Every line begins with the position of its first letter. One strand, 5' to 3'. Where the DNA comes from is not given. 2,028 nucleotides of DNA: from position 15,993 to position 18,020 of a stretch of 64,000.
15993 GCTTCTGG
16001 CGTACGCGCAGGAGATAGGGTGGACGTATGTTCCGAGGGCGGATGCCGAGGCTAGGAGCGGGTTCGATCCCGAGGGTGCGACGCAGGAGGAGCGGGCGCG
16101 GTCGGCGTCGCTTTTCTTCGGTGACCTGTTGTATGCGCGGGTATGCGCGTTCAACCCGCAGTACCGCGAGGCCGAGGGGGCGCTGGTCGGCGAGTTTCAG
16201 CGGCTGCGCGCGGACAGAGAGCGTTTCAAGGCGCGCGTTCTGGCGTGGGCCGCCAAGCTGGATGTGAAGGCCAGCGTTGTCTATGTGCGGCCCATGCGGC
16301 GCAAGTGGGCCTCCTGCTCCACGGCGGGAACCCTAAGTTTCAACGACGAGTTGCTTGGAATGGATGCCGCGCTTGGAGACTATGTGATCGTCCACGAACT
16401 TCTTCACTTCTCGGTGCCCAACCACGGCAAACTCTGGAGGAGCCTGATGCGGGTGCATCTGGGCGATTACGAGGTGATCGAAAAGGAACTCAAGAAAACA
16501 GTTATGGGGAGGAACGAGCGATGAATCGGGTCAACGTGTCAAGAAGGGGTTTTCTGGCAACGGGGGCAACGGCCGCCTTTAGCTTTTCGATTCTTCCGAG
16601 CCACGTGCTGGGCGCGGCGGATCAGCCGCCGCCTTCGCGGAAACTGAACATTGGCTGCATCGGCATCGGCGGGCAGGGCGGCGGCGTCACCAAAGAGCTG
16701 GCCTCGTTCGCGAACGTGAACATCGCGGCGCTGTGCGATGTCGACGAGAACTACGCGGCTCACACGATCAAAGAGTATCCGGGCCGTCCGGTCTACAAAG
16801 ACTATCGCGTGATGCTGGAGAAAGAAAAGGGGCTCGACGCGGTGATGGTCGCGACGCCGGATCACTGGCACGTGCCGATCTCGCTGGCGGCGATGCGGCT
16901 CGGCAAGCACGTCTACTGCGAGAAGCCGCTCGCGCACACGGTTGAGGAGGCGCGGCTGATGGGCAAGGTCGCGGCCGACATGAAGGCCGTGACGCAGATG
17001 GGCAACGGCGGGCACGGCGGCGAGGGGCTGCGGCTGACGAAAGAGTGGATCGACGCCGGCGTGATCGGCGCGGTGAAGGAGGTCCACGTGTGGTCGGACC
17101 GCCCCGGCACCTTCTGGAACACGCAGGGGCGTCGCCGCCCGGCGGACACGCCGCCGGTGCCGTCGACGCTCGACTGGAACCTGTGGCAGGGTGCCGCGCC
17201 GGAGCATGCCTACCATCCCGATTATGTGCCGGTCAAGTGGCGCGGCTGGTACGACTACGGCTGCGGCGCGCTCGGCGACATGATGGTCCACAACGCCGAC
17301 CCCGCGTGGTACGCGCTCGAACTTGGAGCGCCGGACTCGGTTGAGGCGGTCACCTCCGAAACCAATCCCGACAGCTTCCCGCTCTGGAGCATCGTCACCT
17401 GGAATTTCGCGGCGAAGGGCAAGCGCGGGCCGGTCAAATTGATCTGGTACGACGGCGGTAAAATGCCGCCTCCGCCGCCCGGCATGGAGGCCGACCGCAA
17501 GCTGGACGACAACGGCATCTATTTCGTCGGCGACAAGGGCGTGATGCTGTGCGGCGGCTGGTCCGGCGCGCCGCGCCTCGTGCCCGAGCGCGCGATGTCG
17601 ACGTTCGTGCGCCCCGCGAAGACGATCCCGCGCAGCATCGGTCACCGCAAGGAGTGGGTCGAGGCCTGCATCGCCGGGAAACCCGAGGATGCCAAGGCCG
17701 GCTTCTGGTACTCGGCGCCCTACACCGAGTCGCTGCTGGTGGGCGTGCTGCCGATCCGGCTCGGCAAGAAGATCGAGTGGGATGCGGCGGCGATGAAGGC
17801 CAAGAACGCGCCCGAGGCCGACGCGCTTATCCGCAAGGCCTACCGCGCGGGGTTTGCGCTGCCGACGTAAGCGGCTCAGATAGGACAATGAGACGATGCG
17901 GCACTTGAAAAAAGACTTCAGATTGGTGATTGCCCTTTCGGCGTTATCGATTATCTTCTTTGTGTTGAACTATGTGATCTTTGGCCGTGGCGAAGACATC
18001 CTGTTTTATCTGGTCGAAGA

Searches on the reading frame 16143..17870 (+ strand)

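Call 54: search_protein_families(library=pfam, proteins=[window:16143-17870:+], max_evalue=0.0001)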
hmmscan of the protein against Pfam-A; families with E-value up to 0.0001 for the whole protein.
window:16143-17870:+ (575 aa): 3 families
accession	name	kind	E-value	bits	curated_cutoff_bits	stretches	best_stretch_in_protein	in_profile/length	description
PF01408.29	GFO_IDH_MocA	-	7.8e-18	65.8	24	1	169-287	2-119/120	Oxidoreductase family, NAD-binding Rossmann fold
PF19051.5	GFO_IDH_MocA_C2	-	2e-17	64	23.3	1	300-423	9-134/254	Oxidoreductase family, C-terminal alpha/beta domain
PF22725.1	GFO_IDH_MocA_C3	-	8e-08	32.8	27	0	360-436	30-105/124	GFO/IDH/MocA C-terminal domain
